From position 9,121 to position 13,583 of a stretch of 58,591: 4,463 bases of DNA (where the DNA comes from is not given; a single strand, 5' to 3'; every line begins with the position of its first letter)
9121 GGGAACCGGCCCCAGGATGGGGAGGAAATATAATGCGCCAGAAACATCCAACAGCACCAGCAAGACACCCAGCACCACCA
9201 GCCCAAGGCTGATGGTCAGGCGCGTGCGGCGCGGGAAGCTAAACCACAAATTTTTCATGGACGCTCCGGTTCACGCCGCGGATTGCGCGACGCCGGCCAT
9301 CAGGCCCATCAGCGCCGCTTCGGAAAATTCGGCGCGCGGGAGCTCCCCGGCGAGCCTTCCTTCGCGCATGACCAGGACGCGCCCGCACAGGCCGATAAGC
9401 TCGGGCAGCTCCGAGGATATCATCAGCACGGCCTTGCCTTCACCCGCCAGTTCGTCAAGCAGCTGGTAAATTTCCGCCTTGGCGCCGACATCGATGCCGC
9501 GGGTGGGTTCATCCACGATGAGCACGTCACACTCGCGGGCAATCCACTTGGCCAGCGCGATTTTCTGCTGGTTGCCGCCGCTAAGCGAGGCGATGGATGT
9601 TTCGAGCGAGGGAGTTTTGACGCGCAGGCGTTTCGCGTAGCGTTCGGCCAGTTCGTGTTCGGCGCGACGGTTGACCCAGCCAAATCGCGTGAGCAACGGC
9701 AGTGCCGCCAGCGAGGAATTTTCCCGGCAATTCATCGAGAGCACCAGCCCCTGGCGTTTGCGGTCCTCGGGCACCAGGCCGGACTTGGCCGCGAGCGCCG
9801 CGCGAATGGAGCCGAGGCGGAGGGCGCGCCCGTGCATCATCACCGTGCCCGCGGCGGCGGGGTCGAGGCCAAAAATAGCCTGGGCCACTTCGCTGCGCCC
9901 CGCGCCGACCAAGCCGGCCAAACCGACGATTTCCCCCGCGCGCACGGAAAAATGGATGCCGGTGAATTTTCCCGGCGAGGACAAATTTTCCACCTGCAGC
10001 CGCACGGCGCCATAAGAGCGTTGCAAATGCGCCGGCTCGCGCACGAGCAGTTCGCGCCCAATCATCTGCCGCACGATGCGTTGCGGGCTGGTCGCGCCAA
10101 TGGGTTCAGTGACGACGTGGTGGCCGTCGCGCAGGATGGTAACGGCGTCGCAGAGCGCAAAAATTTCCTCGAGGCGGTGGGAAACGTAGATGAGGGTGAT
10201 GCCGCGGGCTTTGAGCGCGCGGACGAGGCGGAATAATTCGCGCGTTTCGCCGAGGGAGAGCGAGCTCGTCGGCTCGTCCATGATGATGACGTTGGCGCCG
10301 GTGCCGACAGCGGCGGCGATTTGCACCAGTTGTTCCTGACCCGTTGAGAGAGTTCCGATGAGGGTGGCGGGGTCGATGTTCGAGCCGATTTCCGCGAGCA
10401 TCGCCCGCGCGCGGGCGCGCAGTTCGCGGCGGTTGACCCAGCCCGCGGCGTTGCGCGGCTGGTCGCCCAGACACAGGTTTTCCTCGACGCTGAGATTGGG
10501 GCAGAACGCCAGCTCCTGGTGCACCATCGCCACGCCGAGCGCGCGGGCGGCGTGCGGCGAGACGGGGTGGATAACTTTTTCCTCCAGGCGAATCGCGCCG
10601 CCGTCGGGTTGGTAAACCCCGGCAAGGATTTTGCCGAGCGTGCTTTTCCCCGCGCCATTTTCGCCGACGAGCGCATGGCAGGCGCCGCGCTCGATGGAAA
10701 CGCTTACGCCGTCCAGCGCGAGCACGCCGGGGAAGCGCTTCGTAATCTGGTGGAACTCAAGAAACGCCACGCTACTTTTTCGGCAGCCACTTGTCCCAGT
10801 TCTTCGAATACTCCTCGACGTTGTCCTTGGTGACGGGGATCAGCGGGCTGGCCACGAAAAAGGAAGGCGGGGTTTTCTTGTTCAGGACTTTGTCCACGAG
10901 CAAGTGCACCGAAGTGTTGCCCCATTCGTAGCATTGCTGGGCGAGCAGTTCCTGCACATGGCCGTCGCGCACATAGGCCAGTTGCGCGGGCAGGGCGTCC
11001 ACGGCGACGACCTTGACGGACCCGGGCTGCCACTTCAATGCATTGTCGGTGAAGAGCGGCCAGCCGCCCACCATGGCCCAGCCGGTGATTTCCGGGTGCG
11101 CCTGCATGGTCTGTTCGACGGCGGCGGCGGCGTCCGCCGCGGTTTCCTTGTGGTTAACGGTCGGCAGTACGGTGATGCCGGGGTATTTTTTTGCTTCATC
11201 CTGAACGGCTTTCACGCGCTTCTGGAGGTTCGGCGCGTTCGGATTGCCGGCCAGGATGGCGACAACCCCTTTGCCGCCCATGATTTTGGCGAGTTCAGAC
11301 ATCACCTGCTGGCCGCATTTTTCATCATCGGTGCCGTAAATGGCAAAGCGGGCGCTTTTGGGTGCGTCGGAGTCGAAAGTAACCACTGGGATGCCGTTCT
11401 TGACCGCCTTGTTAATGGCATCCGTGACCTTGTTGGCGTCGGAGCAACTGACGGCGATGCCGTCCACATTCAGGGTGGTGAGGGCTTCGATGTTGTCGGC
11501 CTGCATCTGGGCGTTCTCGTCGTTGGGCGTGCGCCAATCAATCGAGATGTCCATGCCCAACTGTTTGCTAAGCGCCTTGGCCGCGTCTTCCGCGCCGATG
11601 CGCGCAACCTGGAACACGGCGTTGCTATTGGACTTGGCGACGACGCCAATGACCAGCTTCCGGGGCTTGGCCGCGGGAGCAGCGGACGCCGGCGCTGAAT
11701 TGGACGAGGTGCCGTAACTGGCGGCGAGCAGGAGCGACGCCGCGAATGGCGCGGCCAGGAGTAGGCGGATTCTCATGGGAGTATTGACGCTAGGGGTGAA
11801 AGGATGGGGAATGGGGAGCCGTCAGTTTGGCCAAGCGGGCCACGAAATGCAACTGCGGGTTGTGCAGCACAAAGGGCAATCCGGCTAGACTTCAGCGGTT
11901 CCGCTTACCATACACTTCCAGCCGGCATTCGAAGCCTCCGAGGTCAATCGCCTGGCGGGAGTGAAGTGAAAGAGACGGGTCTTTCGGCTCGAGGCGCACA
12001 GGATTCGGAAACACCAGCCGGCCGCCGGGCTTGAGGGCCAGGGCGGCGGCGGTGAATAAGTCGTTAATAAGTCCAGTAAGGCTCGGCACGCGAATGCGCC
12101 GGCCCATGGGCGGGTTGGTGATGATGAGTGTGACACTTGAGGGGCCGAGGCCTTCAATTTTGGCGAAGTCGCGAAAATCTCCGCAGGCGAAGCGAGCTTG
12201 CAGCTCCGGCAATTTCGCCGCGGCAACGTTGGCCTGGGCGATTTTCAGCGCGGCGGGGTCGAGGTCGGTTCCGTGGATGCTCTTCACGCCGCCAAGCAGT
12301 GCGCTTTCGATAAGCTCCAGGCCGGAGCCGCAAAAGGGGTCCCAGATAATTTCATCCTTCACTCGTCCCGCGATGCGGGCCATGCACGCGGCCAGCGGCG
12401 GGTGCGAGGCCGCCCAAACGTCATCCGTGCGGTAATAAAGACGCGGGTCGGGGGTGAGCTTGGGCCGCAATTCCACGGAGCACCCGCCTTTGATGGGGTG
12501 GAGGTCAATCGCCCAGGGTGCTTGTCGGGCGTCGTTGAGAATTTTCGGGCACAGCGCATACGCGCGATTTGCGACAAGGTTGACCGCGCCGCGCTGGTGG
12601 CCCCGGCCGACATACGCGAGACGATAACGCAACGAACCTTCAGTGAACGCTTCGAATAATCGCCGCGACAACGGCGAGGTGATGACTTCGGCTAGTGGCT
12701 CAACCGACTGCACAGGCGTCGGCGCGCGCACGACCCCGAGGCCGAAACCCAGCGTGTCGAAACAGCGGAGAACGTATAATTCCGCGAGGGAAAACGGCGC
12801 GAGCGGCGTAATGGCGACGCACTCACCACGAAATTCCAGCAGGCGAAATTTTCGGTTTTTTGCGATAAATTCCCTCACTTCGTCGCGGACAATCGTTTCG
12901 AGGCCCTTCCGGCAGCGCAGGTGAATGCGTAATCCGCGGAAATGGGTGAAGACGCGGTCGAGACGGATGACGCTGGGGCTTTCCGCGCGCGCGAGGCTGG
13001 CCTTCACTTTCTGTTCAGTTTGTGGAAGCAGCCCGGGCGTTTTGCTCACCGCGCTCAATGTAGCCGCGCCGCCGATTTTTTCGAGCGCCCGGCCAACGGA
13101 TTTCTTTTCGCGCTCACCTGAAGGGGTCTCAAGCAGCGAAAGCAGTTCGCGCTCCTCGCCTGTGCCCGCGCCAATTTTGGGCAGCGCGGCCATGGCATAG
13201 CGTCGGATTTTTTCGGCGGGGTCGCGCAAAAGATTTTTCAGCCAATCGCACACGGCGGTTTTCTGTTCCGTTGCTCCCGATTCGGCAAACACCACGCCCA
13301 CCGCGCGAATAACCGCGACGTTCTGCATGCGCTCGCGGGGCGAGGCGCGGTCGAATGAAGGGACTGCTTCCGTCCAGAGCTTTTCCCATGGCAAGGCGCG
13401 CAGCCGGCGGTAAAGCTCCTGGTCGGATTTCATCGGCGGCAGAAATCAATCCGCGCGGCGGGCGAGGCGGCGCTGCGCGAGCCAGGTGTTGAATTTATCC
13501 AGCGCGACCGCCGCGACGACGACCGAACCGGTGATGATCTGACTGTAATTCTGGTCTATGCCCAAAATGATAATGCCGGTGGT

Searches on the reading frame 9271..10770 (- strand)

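Call 76: search_protein_families(library=pfam, proteins=[window:9271-10770:-], max_evalue=0.0001)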
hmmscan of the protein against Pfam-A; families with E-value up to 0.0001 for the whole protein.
window:9271-10770:- (499 aa): 2 families
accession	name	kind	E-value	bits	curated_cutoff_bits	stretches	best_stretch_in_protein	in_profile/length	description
PF00005.33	ABC_tran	-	1.5e-51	175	25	2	19-169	1-137/137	ABC transporter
PF13304.12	AAA_21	-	2.2e-17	64.5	27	1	389-449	231-294/304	AAA domain, putative AbiEii toxin, Type IV TA system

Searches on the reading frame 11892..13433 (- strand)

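Call 76: search_protein_families(library=pfam, proteins=[window:11892-13433:-], max_evalue=0.0001)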
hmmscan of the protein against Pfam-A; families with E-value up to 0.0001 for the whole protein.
window:11892-13433:- (513 aa): 4 families
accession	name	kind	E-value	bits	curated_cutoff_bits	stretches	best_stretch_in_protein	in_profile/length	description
PF01170.24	UPF0020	-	1.2e-16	61.5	22.3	1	334-475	3-164/197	RMKL-like, methyltransferase domain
PF05175.20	MTS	-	9e-07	29.1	23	1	364-474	36-137/170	Methyltransferase small domain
PF06325.19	PrmA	-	1.7e-05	25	22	1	344-410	145-211/296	Ribosomal protein L11 methyltransferase (PrmA)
PF13649.12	Methyltransf_25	-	4.1e-05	24.6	27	0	366-425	4-60/97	Methyltransferase domain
